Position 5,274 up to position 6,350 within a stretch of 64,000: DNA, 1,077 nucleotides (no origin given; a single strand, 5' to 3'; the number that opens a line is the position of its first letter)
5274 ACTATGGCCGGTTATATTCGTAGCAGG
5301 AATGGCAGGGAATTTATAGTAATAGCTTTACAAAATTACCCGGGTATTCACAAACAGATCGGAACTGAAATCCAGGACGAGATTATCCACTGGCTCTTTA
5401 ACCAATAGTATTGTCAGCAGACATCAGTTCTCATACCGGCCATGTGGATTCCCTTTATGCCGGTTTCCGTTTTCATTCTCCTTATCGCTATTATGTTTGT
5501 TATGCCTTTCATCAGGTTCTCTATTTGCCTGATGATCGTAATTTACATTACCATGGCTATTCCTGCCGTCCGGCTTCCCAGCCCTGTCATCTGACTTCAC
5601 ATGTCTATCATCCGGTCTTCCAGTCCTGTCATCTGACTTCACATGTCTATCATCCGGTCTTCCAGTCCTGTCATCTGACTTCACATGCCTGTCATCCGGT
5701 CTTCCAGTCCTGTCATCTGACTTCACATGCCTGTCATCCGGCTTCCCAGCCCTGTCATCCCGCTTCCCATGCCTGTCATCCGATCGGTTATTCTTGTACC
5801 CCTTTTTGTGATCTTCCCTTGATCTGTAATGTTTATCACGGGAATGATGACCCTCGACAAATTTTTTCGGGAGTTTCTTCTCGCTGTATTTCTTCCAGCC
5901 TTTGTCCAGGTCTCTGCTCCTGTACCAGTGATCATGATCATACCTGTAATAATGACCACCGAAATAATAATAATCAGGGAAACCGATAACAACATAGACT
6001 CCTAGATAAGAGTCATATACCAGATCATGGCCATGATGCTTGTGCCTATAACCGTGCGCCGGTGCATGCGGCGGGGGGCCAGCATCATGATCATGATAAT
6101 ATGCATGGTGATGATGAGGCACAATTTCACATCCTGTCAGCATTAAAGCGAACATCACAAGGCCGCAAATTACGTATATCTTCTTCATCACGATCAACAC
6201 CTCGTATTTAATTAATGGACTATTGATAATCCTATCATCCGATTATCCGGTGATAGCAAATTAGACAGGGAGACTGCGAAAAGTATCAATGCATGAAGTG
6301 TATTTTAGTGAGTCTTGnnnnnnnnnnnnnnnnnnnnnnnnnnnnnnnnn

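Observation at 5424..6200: His-rich, highly charged lipoprotein with 42-bp in-frame tandem repeats (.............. x about 4.5)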

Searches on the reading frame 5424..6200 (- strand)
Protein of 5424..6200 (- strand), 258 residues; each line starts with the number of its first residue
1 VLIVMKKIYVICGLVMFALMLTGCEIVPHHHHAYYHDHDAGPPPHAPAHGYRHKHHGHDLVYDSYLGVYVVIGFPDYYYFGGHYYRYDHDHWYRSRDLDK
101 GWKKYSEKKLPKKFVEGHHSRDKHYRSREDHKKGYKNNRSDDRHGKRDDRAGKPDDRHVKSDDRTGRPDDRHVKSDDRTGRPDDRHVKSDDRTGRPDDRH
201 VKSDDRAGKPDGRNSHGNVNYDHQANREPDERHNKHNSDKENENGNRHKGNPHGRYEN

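Call 4: search_protein_families(library=pfam, proteins=[window:5424-6188:-], max_evalue=1)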
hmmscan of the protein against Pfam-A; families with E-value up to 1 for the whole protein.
window:5424-6188:- (254 aa): 0 families

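Call 5: search_protein_families(library=ncbifam, proteins=[window:5424-6188:-], max_evalue=1)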
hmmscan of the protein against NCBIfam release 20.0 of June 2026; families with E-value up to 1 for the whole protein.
window:5424-6188:- (254 aa): 1 family
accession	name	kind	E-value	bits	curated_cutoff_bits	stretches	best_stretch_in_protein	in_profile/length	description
NF033894.1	Eex_IncN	subfamily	0.09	12.7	33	1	2-35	1-32/65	EexN family lipoprotein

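Call 7: find_homologous_proteins(query=window:5424-6188:-, max_evalue=0.01)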
Query window:5424-6188:- (254 aa): 127 proteins with E <= 0.01 among 5637 candidates; the best 120 are listed.
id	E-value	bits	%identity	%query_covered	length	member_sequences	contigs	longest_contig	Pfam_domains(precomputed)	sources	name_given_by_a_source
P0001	4.1e-44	169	61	51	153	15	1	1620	-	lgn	-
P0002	3.0e-43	166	44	42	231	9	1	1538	-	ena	-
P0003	7.0e-43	165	42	43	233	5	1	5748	-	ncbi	-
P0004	8.3e-42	162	43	41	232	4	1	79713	-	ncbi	-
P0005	5.4e-39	152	56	31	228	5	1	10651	-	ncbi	-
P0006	2.0e-38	151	42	43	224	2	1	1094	-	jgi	jgi:hypothetical protein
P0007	1.6e-37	148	41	43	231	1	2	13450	-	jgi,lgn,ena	-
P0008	5.7e-34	136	51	28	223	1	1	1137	-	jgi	jgi:hypothetical protein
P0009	1.4e-33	135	39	43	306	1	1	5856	-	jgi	jgi:hypothetical protein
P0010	1.5e-29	121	49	46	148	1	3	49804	-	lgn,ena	-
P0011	1.6e-29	121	54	26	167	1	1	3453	-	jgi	jgi:hypothetical protein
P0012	1.7e-29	121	49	42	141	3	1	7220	-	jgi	jgi:hypothetical protein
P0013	3.4e-28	117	50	42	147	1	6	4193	-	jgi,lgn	-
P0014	8.2e-28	116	45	54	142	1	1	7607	-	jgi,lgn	-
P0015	2.0e-26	111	45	45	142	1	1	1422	-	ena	-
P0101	1.2e-14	73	38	43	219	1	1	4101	-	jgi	jgi:hypothetical protein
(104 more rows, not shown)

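Call 14: search_solved_structures(query=A1, max_evalue=10)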
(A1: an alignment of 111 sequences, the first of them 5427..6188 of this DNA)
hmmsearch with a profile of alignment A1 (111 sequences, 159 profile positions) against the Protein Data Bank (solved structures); distinct sequences matched with E-value up to 10: 0.

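Call 15: find_encoding_contigs(protein=window:5424-6188:-, flank=6000, max_places=6)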
Protein window:5424-6188:- (254 aa): no gene with exactly this product is on record in the collection.

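Call 16: find_related_loci(query=A1, collection=genome_contigs, flank=6000)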
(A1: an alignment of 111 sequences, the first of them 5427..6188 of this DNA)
Query A1 (254 aa) in genome_contigs; peptide patterns used: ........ (x = any residue, [..] = any of these).
154 stretches matched a pattern; 108 encode a relative of the query (tblastn E <= 1e-3); the best 80 are kept; 80 distinct loci.
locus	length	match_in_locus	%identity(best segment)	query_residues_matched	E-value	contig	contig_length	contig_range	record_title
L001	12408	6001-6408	61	3-140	1e-47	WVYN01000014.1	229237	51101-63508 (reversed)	MAG: Gammaproteobacteria bacterium isolate CS3-C001 C_merged_R1_(paired)_contig_43811, whole genome shotgun sequence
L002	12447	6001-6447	56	1-147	3e-46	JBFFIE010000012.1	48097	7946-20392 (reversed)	MAG: Gammaproteobacteria bacterium isolate Mix_mud16.2022.02.52 k141_639930_length_48097_cov_15.9056, whole genome shotg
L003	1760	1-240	58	39-118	1e-26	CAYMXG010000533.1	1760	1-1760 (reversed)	MAG TPA_asm: uncultured Enterobacteriaceae bacterium isolate SRP178908_co2_123 genome assembly, contig: NODE_75937_lengt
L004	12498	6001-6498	34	1-163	3e-25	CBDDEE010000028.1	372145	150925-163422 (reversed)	MAG: Myxococcota bacterium isolate 73384339-dcb6-4e61-b93f-9f18697b7e07 genome assembly, contig: contig_28, whole genome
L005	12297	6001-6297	52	8-107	2e-25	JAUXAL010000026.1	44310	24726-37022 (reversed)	MAG: Phycisphaerae bacterium isolate CSMAG_2761 CSMAG_2761_k141_401745_length_44310_cov_58.3088, whole genome shotgun se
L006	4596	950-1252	44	10-110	7e-24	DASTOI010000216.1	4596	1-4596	MAG TPA_asm: Myxococcota bacterium isolate SMAG_U2166 k141_1044985, whole genome shotgun sequence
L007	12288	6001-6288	47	9-107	3e-23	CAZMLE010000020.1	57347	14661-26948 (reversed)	MAG TPA_asm: uncultured Pirellulales bacterium isolate binchicken_co103_323 genome assembly, contig: NODE_374_length_573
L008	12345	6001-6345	45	1-120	6e-23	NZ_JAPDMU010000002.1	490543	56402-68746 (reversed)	Methylophaga sp. OBS3 NODE_2_length_490543_cov_13.685808, whole genome shotgun sequence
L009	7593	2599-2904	47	1-107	2e-22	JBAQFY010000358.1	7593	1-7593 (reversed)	MAG: Sedimentisphaerales bacterium isolate MFD06995_ilm_asm_bin24 k127_294934, whole genome shotgun sequence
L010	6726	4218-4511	50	11-107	5e-22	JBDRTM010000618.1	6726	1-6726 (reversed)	MAG: Planctomycetota bacterium isolate MEGAHIT-group-3.76 k141_781435, whole genome shotgun sequence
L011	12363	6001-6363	43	7-125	4e-22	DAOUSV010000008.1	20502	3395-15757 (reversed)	MAG TPA_asm: Piscirickettsiaceae bacterium isolate CSMAG_555 CSMAG_555_k127_811234_length_20502_cov_11.0000, whole genom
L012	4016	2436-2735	48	9-107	5e-22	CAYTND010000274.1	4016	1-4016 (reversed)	MAG TPA_asm: uncultured Pirellulales bacterium isolate binchicken_co121_5 genome assembly, contig: NODE_26257_length_401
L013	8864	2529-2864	45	3-107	1e-21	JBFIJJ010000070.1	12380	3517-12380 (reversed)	MAG: Methylophagaceae bacterium isolate Mix_sand11.2021.09.Z.80 k141_250191_length_12380_cov_16.6770, whole genome shotg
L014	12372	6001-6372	40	1-120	1e-21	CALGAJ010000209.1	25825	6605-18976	MAG TPA_asm: uncultured Desulfotignum sp. isolate SRR7299214_bin.70_CONCOCT_v1.1_MAG genome assembly, contig: ERZ782921.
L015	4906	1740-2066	41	1-115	2e-21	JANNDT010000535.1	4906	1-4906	MAG: Deltaproteobacteria bacterium isolate OTE_75_metabat_549 OTE_75_k141_4449407, whole genome shotgun sequence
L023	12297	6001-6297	47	10-107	1e-20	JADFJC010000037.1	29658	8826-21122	MAG: Planctomycetota bacterium isolate B3T3L8 B3T3L8_NODE328, whole genome shotgun sequence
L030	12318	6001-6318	43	1-112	1e-19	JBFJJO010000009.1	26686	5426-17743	MAG: Methylophaga sp. isolate Mix_sand17.2022.03.D.25 k141_313414_length_26686_cov_11.2402, whole genome shotgun sequenc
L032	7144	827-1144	46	7-110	2e-19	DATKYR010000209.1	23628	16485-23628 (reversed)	MAG TPA_asm: Sedimentisphaerales bacterium isolate SMAG_U14224 k141_865996, whole genome shotgun sequence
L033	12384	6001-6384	34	1-128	2e-19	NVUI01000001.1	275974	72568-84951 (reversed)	MAG: Methylophaga sp. isolate NORP93 Contig_source1383C_62, whole genome shotgun sequence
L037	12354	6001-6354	43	3-110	1e-18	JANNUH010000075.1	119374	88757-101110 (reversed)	MAG: Desulfobacterales bacterium isolate SOY_30_metabat_237 SOY_30_k141_2519504, whole genome shotgun sequence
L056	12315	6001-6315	39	4-110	3e-17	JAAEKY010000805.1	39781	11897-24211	MAG: Desulfobacteraceae bacterium isolate Bco_6 BcoG_CONTIG3091536, whole genome shotgun sequence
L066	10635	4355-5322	47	37-111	1e-15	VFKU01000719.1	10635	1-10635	MAG: Rhodothermaeota bacterium isolate Bin_8_9 c_000000310739, whole genome shotgun sequence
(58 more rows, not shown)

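Call 19: predict_structure(alignment_id=A1)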
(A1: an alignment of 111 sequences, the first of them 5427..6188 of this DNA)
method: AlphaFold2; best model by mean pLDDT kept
length: 254 residues; sequences in the alignment: 111
mean_pLDDT: 66.4   pTM: 0.43
mean pLDDT of the five models: 66.4, 66.2, 65.4, 64.5, 64.3
residues with pLDDT >= 90: 75; 70-90: 18; 50-70: 89; < 50: 72
segments of 3 or more residues with pLDDT < 50: 161-163, 173-176, 187-191, 193-199, 208-215, 217-223, 241-243, 245-250
pLDDT, mean of each block of 10 residues (from residue 1): 91 84 57 57 66 93 95 96 97 97 95 86 65 56 53 50 49 50 48 47 48 44 49 49 46 52
secondary structure, 60 per line:
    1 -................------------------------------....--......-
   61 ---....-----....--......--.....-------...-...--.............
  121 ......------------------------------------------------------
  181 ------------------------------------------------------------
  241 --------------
elements in order: H2-17 E48-51 E54-59 E64-67 E73-76 E79-84 E87-91 E99-101 H108-126

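Call 21: search_protein_representatives(alignment_id=A1)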
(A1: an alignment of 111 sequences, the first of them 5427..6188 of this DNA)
Query: 111 sequences, 159 profile positions. Proteins with E-value up to 0.001 (for the whole library): 1104; up to 1e-10: 607; up to 1e-30: 208. The best 150 are listed.
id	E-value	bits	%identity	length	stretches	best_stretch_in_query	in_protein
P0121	8.3e-79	279.1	-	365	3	46-155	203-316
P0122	1.2e-77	275.3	-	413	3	18-136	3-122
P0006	5.0e-77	273.3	-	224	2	47-138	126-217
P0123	1.0e-57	210.6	-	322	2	17-132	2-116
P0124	3.8e-56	205.5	-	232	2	23-135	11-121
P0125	4.1e-54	198.9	-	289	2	16-154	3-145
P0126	8.4e-51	188.1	-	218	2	22-131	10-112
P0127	1.8e-49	183.8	-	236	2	11-141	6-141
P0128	9.3e-49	181.5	-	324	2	46-151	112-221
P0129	2.6e-48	180.0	-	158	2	54-134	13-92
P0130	7.9e-47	175.2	-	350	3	41-147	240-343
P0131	2.8e-46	173.4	-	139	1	12-143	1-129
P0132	1.0e-43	165.1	-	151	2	49-141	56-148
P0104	1.5e-43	164.6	-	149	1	15-152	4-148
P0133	5.2e-43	162.8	-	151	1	10-155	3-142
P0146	9.3e-40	152.2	-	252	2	30-130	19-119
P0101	6.2e-38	146.3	-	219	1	16-141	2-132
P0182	5.6e-37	143.2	-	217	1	19-141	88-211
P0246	9.3e-34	132.7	-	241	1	20-143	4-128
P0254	2.0e-33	131.6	-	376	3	58-132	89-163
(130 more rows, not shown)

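Call 24: fold_search(model_id=the predicted structure, library=pdb)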
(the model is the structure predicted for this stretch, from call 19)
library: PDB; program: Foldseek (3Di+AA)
matches with E <= 10: 92; with E <= 0.001: 0
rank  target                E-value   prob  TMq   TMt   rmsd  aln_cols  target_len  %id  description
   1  5ojr_A                9.8e-01  0.13  0.11  0.09   8.0        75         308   13  YCF48 bound to D1 peptide (released 2018-08-08)
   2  4s37_P                1.6e+00  0.06  0.12  0.16   8.5        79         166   20  Crystal structure of R2 pyocin membrane-piercing spike (released 2016-01-27)
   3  4s37_R                1.8e+00  0.06  0.12  0.15   8.5        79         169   22  Crystal structure of R2 pyocin membrane-piercing spike (released 2016-01-27)
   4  4s37_M                1.9e+00  0.06  0.12  0.15   8.6        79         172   22  Crystal structure of R2 pyocin membrane-piercing spike (released 2016-01-27)
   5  5zqj_B                1.9e+00  0.02  0.07  0.04  10.9        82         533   13  Crystal structure of beta-xylosidase from Bacillus pumilus (released 2018-05-30)
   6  7aef_q                2.2e+00  0.03  0.10  0.05  12.2        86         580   14  Cryo-EM structure of an extracellular contractile injection system in marine bacterium Algoriphagus machipongonensis,  (released 2022-02-23)
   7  3kih_A                2.3e+00  0.10  0.12  0.28   8.0        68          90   15  The crystal structures of two fragments truncated from 5-bladed beta-propeller lectin, tachylectin-2 (Lib2-D2-15) (released 2010-04-28)
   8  4s36                  2.5e+00  0.05  0.08  0.18   9.2        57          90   21  Crystal structure of the C-terminal domain of R2 pyocin membrane-piercing spike (released 2016-01-27)
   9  4s37_A                2.8e+00  0.05  0.12  0.15   8.5        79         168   22  Crystal structure of R2 pyocin membrane-piercing spike (released 2016-01-27)
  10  4s37_D                2.8e+00  0.05  0.12  0.15   8.5        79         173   22  Crystal structure of R2 pyocin membrane-piercing spike (released 2016-01-27)
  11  4s37_B                2.8e+00  0.05  0.12  0.15   8.5        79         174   22  Crystal structure of R2 pyocin membrane-piercing spike (released 2016-01-27)
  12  5zqx_B                3.0e+00  0.07  0.11  0.06  12.5        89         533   20  Crystal structure of beta-xylosidase mutant (E186Q) from Bacillus pumilus (released 2018-05-30)
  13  4s37_I                3.0e+00  0.06  0.12  0.16   9.1        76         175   21  Crystal structure of R2 pyocin membrane-piercing spike (released 2016-01-27)
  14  1hxn                  3.0e+00  0.06  0.11  0.13   8.4        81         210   11  1.8 ANGSTROMS CRYSTAL STRUCTURE OF THE C-TERMINAL DOMAIN OF RABBIT SERUM HEMOPEXIN (released 1995-10-15)
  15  5zqj_A                3.6e+00  0.06  0.10  0.05  12.4        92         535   17  Crystal structure of beta-xylosidase from Bacillus pumilus (released 2018-05-30)
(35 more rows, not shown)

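Call 27: search_protein_families(library=pfam, alignment_id=A1, max_evalue=1)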
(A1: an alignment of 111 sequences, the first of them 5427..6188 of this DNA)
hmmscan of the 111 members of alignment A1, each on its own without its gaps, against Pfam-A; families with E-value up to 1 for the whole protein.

A. member 1, window:5427-6188:- (254 aa): 0 families

B. families by the number of members that match (of 111 scanned): 29 families (the first 25 are shown)
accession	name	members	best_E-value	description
PF16390.11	DUF4999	5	0.014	Domain of unknown function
PF15621.11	PROL5-SMR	4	0.0015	Proline-rich submaxillary gland androgen-regulated family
PF13631.11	Cytochrom_B_N_2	3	0.15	Cytochrome b(N-terminal)/b6/petB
PF12197.13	lci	2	0.0013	LCI fold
PF22907.2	Ams1-like_1st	2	0.027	Alpha-mannosidase, jelly roll domain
PF09716.15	ETRAMP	2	0.061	Malarial early transcribed membrane protein (ETRAMP)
PF04335.19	VirB8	2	0.13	VirB8 protein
PF20125.4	DUF6515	1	9.1e-05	Family of unknown function (DUF6515)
PF14042.11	DUF4247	1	0.014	Domain of unknown function (DUF4247)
PF11495.14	Regulator_TrmB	1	0.015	Archaeal transcriptional regulator TrmB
PF12273.13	RCR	1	0.019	Chitin synthesis regulation, resistance to Congo red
PF06991.16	MFAP1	1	0.032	Microfibril-associated/Pre-mRNA processing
PF03451.21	HELP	1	0.032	HELP motif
PF12180.13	EABR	1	0.055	TSG101 and ALIX binding domain of CEP55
PF07415.16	Herpes_LMP2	1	0.063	Gammaherpesvirus latent membrane protein (LMP2) protein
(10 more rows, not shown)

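Call 33: search_protein_families(library=pfam, proteins=[L013:1653-2450:+, L030:6421-7194:-, L033:4105-5127:+, L023:4761-5732:-, L032:1665-2312:+, L066:2514-4106:+, L066:7489-9255:-, L037:5120-5968:+, L056:6425-6931:+, L007:3927-4673:-], max_evalue=0.001)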
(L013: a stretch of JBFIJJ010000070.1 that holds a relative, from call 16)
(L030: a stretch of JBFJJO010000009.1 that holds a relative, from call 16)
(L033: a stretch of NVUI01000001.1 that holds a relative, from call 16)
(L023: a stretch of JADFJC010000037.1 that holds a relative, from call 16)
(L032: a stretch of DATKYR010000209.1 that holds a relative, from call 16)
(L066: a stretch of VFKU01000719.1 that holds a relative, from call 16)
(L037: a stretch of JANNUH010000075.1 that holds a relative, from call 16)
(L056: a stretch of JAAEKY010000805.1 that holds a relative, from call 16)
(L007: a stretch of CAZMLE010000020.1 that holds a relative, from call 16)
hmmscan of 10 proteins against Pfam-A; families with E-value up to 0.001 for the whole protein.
L013:1653-2450:+ (265 aa): 4 families
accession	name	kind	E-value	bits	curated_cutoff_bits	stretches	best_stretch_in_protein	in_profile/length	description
PF00924.24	MS_channel_2nd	-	1.5e-22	79.9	20.2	1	100-165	2-67/68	Mechanosensitive ion channel, beta-domain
PF21082.3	MS_channel_3rd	-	3.4e-20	72.7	21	1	172-254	1-88/88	Mechanosensitive ion channel MscS, C-terminal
PF05552.17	MS_channel_1st_1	-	3.8e-07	30.3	22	1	10-48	10-48/50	Mechanosensitive ion channel, conserved TM helix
PF21088.3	MS_channel_1st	-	1.3e-06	28.7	23.1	1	59-98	3-42/42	Mechanosensitive ion channel, transmembrane helices 2/3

L030:6421-7194:- (257 aa): 3 families
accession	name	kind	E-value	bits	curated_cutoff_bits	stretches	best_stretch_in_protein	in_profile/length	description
PF16123.11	HAGH_C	-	8.8e-30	103.4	25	1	167-254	1-83/83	Hydroxyacylglutathione hydrolase C-terminus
PF00753.33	Lactamase_B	-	1.4e-18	68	22.7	1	13-166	7-196/196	Metallo-beta-lactamase superfamily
PF12706.13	Lactamase_B_2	-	1.2e-05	25.4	27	1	46-78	30-64/200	Beta-lactamase superfamily domain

L033:4105-5127:+ (340 aa): 2 families
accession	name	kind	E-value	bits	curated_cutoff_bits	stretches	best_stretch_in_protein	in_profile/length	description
PF01180.27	DHO_dh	-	2.9e-79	266.8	27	1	47-337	4-288/291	Dihydroorotate dehydrogenase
PF03060.21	NMO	-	4.9e-07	29.9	28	1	260-322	164-226/331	Nitronate monooxygenase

L023:4761-5732:- (323 aa): 1 family
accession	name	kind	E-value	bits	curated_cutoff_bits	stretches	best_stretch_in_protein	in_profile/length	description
PF00482.28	T2SSF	-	7.3e-28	97.5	25.2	2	10-123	3-118/125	Type II secretion system (T2SS), protein F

L032:1665-2312:+ (215 aa): 1 family
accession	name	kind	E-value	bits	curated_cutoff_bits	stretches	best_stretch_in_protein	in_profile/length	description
PF01066.26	CDP-OH_P_transf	-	2.7e-25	90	22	1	12-177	4-149/152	CDP-alcohol phosphatidyltransferase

L066:2514-4106:+ (530 aa): 8 families
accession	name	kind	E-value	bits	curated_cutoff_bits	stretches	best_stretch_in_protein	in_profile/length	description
PF08450.18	SGL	-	3.6e-15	56.7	26.3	1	46-298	11-241/246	SMP-30/Gluconolactonase/LRE-like region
PF21959.2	DUF6923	-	1e-09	39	27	0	250-321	94-170/234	Repeat of unknown function (DUF6923)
PF01436.27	NHL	-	3.7e-09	36.6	20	0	447-466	1-20/28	NHL repeat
PF24684.1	Vgb_lyase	-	1.3e-07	31.2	50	0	368-529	16-166/290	Virginiamycin B lyase family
PF03088.22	Str_synth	-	2.5e-06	28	25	0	426-464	35-73/89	Strictosidine synthase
PF13360.13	PQQ_2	-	4.8e-06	26.8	27.6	0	346-480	84-228/233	Outer membrane protein assembly factor BamB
PF23500.1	DUF7133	-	0.00029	20.7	27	0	199-219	326-346/385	Domain of unknown function (DUF7133)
PF20067.5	SSL_N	-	0.00049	20.3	18.9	0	446-461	19-34/46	Strictosidine synthase-like, N-terminal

L066:7489-9255:- (588 aa): 1 family
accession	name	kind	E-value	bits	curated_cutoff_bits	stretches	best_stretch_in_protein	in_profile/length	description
PF00496.27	SBP_bac_5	-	9.5e-91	305.1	32.4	1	126-502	1-365/368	Bacterial extracellular solute-binding proteins, family 5 Middle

L037:5120-5968:+ (282 aa): 12 families
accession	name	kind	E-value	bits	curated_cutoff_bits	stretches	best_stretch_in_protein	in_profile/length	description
PF08241.18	Methyltransf_11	-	2.2e-26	92.7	21.2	1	71-169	1-95/95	Methyltransferase domain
PF13649.12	Methyltransf_25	-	3.8e-24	85.6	27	1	70-165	1-97/97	Methyltransferase domain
PF13847.12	Methyltransf_31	-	7.9e-23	81.2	27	1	67-173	4-113/145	Methyltransferase domain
PF01209.24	Ubie_methyltran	-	2.3e-15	57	20.1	1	64-174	45-156/233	ubiE/COQ5 methyltransferase family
PF08242.18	Methyltransf_12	-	8.6e-15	55.7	30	1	71-167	1-98/98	Methyltransferase domain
PF13489.12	Methyltransf_23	-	1.6e-13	51.1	27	1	64-211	20-160/164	Methyltransferase domain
PF02353.26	CMAS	-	6e-08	32.8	27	1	57-175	53-170/273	Mycolic acid cyclopropane synthetase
PF00891.24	Methyltransf_2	-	1.8e-06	27.9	22.3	1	66-173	62-168/210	O-methyltransferase domain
PF20922.3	Anamorsin_N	-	8.7e-06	26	27.1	1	128-176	45-94/163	Anamorsin, N-terminal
PF05148.21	Methyltransf_8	-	1.9e-05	25.1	27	1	124-173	112-160/219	Hypothetical methyltransferase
PF08003.17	Methyltransf_9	-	3.8e-05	23.2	23.8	1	65-211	114-261/315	Protein of unknown function (DUF1698)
PF13679.12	Methyltransf_32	-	0.00072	20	27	0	67-140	26-107/143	Methyltransferase domain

L056:6425-6931:+ (168 aa): 1 family
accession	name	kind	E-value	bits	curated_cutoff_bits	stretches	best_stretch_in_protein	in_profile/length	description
PF00210.30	Ferritin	-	4.7e-42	143.7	24.5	1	8-144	2-142/142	Ferritin-like domain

L007:3927-4673:- (248 aa): 1 family
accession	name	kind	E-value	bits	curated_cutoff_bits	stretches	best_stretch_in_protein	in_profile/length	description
PF03740.19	PdxJ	-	5.9e-92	307.4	24.5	1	9-241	2-234/234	Pyridoxal phosphate biosynthesis protein PdxJ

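Call 37: find_related_loci(query=window:5427-6188:-, collection=metagenome_contigs, flank=3000)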
Query window:5427-6188:- (254 aa) in metagenome_contigs; peptide patterns used: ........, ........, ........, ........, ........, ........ (x = any residue, [..] = any of these).
147 stretches matched a pattern, but none encodes a relative of the query by tblastn (E <= 1e-3).

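Call 46: fold_search(model_id=the predicted structure, library=viral)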
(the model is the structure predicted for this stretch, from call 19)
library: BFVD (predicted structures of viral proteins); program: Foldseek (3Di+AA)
matches with E <= 10: 203; with E <= 0.001: 0
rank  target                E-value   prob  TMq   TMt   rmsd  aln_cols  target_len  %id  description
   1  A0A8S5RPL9            1.8e-01  0.54  0.13  0.03   6.8        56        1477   16  Tail protein [virus sp. ctoYX9]
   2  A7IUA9                3.6e-01  0.60  0.16  0.26   7.0        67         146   16  Uncharacterized protein M379R [Paramecium bursaria Chlorella virus MT325]
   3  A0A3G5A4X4            4.6e-01  0.20  0.12  0.12  17.7       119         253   14  Uncharacterized protein [Harvfovirus sp.]
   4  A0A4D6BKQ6            5.2e-01  0.28  0.15  0.35   8.0        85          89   13  (no name in the UniProt tables at hand)
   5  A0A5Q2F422            5.6e-01  0.13  0.11  0.20  15.3       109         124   13  Uncharacterized protein [Gordonia phage Sixama]
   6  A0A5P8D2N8            5.9e-01  0.12  0.12  0.04  29.4       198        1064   15  VP1 [Eqcopivirus EqCoPV_8]
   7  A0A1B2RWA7            6.3e-01  0.11  0.13  0.10  22.9       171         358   12  L2 [Sparus aurata papillomavirus 1]
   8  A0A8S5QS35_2          6.7e-01  0.21  0.11  0.04   7.3        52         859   23  Tail protein [Myoviridae sp. ctX172]
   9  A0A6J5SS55            7.1e-01  0.10  0.10  0.20  13.4       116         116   12  Uncharacterized protein [uncultured Caudovirales phage]
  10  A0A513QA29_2          7.1e-01  0.06  0.12  0.04  13.5       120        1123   16  Polyprotein 1a (Fragment) [Porcine torovirus]
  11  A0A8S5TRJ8            8.1e-01  0.12  0.10  0.20  18.6        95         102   10  Stress-induced bacterial acidophilic repeat motif [Siphoviridae sp. ct1SN28]
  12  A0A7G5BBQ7            9.1e-01  0.13  0.12  0.29  11.2        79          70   18  Uncharacterized protein [Ralstonia phage Simangalove]
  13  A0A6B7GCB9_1          9.1e-01  0.11  0.10  0.03  25.8       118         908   17  Replicase polyprotein [Zostera virus T]
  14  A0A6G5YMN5            9.1e-01  0.08  0.11  0.14  12.4       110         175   12  (no name in the UniProt tables at hand)
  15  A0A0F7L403            9.7e-01  0.30  0.12  0.19   6.4        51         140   20  Uncharacterized protein [uncultured marine virus]
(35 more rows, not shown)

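Call 64: search_protein_families(library=pfam, proteins=[P0121, P0122, P0123, P0125, P0128, P0130, P0146, P0182, P0246, P0254], max_evalue=0.01)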
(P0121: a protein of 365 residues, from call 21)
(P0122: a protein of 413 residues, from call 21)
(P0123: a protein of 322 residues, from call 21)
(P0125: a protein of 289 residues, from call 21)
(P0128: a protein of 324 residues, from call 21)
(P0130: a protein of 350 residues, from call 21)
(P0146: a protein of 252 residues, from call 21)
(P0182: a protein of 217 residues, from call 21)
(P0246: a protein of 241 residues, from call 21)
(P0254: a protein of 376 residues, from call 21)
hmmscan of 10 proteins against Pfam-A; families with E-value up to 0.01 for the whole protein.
P0121 (365 aa): 0 families

P0122 (413 aa): 0 families

P0123 (322 aa): 0 families

P0125 (289 aa): 0 families

P0128 (324 aa): 0 families

P0130 (350 aa): 0 families

P0146 (252 aa): 0 families

P0182 (217 aa): 0 families

P0246 (241 aa): 0 families

P0254 (376 aa): 0 families
